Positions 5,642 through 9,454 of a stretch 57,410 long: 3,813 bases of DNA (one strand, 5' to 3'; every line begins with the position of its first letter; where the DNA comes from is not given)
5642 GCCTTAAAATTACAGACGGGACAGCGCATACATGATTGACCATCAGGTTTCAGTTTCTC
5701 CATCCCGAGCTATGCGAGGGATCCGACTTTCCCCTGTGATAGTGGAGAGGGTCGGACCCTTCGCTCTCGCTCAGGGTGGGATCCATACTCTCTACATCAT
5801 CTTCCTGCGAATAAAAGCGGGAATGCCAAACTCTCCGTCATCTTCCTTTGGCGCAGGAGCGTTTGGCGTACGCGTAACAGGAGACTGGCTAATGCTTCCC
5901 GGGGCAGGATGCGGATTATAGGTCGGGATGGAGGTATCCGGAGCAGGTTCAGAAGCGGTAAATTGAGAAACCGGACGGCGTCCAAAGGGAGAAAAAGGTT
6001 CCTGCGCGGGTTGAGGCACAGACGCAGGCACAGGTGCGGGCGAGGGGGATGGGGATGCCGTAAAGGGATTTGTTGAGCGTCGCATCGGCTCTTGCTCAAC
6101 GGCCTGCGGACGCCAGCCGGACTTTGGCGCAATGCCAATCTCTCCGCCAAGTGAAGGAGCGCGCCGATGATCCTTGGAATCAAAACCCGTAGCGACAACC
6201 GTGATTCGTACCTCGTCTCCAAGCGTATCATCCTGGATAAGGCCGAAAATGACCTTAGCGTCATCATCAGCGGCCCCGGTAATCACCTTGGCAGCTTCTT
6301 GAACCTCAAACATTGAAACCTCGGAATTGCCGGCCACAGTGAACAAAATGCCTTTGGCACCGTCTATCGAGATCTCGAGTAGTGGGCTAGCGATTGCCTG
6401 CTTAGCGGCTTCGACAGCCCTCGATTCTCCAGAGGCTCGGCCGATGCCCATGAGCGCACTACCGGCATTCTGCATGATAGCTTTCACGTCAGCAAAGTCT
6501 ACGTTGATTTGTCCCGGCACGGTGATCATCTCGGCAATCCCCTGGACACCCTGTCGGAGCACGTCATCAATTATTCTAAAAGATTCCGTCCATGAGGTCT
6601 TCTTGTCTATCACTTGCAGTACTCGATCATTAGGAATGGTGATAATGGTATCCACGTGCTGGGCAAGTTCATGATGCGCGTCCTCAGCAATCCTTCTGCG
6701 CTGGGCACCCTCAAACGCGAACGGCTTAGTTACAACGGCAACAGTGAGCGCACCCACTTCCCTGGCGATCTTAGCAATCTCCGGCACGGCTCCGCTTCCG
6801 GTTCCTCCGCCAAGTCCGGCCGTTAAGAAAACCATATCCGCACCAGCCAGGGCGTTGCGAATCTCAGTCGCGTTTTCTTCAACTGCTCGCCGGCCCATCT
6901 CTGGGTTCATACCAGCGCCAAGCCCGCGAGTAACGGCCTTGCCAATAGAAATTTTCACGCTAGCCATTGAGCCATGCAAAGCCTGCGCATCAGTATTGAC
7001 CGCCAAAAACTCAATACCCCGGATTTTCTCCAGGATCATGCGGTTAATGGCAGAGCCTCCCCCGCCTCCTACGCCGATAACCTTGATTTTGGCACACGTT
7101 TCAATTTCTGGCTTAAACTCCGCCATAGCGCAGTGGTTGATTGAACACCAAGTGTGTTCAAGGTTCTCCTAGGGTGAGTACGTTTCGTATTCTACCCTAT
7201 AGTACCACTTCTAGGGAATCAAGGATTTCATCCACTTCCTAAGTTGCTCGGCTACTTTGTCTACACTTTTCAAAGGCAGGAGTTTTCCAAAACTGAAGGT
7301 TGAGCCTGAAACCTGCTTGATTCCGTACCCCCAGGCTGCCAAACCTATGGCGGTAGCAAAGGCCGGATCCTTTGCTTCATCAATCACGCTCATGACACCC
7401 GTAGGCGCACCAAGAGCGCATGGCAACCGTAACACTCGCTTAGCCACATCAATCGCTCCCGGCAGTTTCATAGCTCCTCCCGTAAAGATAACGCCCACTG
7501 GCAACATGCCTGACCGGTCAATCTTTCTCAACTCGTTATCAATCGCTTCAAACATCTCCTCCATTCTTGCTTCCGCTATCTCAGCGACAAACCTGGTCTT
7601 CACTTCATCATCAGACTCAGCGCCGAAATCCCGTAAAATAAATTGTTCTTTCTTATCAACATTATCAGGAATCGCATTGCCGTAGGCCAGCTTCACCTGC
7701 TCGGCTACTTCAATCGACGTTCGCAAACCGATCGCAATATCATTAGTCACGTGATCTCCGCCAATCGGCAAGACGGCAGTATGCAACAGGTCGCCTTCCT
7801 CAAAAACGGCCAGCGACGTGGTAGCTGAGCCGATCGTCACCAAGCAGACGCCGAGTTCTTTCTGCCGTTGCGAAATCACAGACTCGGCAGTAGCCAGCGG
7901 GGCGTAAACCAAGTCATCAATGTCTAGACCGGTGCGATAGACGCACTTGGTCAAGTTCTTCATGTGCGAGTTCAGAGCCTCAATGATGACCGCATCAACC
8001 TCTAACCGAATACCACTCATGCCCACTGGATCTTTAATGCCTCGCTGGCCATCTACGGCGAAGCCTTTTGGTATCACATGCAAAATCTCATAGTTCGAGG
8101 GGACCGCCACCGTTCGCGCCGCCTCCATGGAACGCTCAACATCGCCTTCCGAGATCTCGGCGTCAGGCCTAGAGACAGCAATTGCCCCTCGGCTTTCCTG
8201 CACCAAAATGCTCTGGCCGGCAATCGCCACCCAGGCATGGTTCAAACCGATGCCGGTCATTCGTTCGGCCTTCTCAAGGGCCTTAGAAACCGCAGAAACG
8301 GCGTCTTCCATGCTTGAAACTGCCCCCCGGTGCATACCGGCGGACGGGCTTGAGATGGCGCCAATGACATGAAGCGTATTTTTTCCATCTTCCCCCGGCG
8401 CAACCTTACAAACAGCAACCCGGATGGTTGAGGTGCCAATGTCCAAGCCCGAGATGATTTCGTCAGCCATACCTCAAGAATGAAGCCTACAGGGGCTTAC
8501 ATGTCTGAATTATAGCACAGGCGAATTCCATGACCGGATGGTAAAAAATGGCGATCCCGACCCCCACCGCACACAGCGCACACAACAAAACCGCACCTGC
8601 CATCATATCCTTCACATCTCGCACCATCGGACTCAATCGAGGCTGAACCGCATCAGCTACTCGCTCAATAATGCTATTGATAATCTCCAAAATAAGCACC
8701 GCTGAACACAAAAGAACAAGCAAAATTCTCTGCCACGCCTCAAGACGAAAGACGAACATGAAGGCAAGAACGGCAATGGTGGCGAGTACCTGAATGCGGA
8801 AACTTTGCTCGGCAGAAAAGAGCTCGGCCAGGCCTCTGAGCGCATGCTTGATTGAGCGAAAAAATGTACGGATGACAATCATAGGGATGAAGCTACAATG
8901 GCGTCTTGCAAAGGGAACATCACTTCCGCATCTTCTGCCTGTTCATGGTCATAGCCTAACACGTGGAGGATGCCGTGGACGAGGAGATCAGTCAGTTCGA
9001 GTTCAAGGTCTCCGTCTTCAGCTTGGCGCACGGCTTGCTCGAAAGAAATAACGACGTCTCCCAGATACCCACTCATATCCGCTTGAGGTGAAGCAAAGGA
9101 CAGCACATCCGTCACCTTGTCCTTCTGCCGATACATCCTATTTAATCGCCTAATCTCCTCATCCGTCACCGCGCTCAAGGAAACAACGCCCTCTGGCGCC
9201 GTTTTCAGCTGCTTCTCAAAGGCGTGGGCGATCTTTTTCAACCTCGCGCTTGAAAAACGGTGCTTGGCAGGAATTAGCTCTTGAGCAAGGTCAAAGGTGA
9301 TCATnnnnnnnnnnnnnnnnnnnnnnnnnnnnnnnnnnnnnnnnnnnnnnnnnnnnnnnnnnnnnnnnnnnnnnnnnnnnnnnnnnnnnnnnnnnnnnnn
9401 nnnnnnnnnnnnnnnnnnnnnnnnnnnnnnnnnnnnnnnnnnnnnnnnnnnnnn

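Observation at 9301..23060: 13.8-kb co-directional surface/adhesion locus embedded in a housekeeping operon string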

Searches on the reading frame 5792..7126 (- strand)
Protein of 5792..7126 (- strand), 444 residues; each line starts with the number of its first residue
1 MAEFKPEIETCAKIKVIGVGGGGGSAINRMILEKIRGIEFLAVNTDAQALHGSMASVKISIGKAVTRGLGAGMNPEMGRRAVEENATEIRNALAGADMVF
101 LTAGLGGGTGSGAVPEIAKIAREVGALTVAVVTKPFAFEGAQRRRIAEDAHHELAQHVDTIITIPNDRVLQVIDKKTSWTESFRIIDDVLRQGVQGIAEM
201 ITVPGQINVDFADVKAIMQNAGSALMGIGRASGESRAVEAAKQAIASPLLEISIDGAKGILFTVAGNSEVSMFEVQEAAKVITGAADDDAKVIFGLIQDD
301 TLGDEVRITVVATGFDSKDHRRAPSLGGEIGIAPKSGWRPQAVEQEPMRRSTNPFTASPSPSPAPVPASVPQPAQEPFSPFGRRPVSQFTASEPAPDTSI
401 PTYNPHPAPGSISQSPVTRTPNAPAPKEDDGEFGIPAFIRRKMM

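Call 11: find_related_loci(query=window:5792-7126:-, collection=genome_contigs, flank=10000)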
Query window:5792-7126:- (444 aa) in genome_contigs; peptide patterns used: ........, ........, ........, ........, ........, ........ (x = any residue, [..] = any of these).
295 stretches matched a pattern; 236 encode a relative of the query (tblastn E <= 1e-3); the best 80 are kept; 80 distinct loci.
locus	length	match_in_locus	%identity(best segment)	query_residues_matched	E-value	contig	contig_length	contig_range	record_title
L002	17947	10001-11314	83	1-444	0e+0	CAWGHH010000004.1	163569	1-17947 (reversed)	MAG: Candidatus Uhrbacteria bacterium isolate MFD02832.bin.1.179 genome assembly, contig: contig_40404, whole genome sho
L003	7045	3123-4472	82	1-444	0e+0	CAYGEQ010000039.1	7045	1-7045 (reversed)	MAG TPA_asm: uncultured Gammaproteobacteria bacterium isolate ERP113451_co1_208 genome assembly, contig: NODE_13989_leng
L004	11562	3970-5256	79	1-444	0e+0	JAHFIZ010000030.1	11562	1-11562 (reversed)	MAG: Candidatus Uhrbacteria bacterium isolate nzgw374 NODE_5821_length_11563_cov_3.542562, whole genome shotgun sequence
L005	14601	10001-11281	76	1-444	0e+0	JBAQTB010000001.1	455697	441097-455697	MAG: Patescibacteria group bacterium isolate MFD03292_ilm_asm_bin19 k127_12807, whole genome shotgun sequence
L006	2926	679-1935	78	1-444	0e+0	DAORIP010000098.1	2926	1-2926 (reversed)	MAG TPA_asm: bacterium isolate AMR_MDS_5574 NODE_8657_length_2926_cov_3.992337, whole genome shotgun sequence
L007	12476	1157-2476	69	1-444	0e+0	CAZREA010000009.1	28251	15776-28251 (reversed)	MAG TPA_asm: uncultured Gammaproteobacteria bacterium isolate SRP342105_co2_22 genome assembly, contig: NODE_1675_length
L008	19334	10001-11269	74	1-444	0e+0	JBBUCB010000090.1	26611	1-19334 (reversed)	MAG: Patescibacteria group bacterium isolate H41-bin178_1 H41_bin178_1_000000000090, whole genome shotgun sequence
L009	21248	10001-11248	73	1-444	0e+0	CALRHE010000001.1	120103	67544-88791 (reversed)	MAG: Candidatus Uhrbacteria bacterium isolate MaH-09apr19-21 genome assembly, contig: MaH-09apr19-C176, whole genome sho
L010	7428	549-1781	73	1-444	8e-180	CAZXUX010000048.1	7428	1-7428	MAG TPA_asm: uncultured Gammaproteobacteria bacterium isolate SRP342105_co1_333 genome assembly, contig: NODE_14018_leng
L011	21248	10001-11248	73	1-444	1e-178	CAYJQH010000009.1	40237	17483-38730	MAG TPA_asm: uncultured Gammaproteobacteria bacterium isolate ERP125453_co1_14 genome assembly, contig: NODE_751_length_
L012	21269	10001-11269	68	1-444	3e-173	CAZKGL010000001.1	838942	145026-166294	MAG TPA_asm: uncultured Gammaproteobacteria bacterium isolate binchicken_co134_9 genome assembly, contig: NODE_7_length_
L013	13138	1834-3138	67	1-444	3e-170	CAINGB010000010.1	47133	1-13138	Candidatus Uhrbacteria bacterium isolate LJ_bin-3226 genome assembly, contig: bin-3226:10/48, whole genome shotgun seque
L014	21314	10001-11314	67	1-444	8e-170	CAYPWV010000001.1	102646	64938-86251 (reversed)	MAG TPA_asm: uncultured Gammaproteobacteria bacterium isolate SRP342105_co1_259 genome assembly, contig: NODE_236_length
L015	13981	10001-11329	67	1-444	1e-169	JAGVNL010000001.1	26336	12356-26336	MAG: bacterium isolate DeMMO3_42 c_000000041955, whole genome shotgun sequence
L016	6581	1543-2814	67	1-444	4e-169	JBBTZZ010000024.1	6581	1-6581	MAG: Patescibacteria group bacterium isolate H52-bin134_1 H52_bin134_1_000000000024, whole genome shotgun sequence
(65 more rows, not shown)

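Call 22: find_encoding_contigs(protein=window:5792-7126:-, flank=10000, max_places=1)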
Protein window:5792-7126:- (444 aa): 4 contigs read that carry it; 1 place shown.
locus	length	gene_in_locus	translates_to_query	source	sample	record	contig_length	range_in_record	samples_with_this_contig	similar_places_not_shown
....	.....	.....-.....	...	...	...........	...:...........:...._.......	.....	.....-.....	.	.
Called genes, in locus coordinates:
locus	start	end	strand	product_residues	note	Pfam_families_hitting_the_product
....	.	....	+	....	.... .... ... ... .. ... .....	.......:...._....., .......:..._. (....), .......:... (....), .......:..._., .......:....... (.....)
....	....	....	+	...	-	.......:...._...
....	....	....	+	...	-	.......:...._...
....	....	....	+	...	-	-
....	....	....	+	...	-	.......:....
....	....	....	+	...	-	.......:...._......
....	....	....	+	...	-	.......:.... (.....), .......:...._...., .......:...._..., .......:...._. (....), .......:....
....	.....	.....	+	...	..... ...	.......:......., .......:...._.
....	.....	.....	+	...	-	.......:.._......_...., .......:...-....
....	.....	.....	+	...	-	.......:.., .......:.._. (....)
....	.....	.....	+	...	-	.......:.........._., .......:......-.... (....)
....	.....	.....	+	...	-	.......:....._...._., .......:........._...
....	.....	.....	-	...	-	-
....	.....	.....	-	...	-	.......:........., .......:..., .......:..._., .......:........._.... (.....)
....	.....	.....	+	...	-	-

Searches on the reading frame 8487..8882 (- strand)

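Call 4: search_protein_families(library=pfam, proteins=[window:8487-8882:-], max_evalue=0.01)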
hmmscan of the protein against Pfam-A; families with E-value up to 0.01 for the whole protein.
window:8487-8882:- (131 aa): 1 family
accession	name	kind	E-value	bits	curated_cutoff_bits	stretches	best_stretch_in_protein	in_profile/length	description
PF01219.24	DAGK_prokar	-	7.8e-29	100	22.3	1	12-113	1-102/102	Prokaryotic diacylglycerol kinase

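Call 5: search_protein_families(library=ncbifam, proteins=[window:8487-8882:-], max_evalue=0.01)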
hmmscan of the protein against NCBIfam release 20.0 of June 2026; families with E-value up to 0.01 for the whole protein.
window:8487-8882:- (131 aa): 0 families

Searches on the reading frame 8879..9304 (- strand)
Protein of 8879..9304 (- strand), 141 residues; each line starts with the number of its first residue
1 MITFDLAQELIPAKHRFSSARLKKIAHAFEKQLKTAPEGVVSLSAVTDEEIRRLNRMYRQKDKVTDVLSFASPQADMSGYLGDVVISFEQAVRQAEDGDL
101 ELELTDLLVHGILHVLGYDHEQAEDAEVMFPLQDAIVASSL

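Call 4: search_protein_families(library=pfam, proteins=[window:8879-9304:-], max_evalue=0.01)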
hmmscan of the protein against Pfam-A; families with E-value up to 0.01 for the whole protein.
window:8879-9304:- (141 aa): 2 families
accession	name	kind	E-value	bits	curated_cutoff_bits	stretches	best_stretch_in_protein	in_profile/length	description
PF02130.23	YbeY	-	2.7e-33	115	25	1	22-138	11-127/129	Endoribonuclease YbeY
PF00413.30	Peptidase_M10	-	0.0061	16.9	24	0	79-132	83-135/159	Matrixin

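Call 5: search_protein_families(library=ncbifam, proteins=[window:8879-9304:-], max_evalue=0.01)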
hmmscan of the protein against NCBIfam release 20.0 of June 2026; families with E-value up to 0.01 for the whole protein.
window:8879-9304:- (141 aa): 2 families
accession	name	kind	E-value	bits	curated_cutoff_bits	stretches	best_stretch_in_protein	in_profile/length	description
TIGR00043.2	TIGR00043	equivalog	9.5e-34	116.1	45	1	16-138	8-140/146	rRNA maturation RNase YbeY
NF010570.0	PRK13963.1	equivalog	4.7e-19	68.7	274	1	11-137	124-251/261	rRNA maturation RNase YbeY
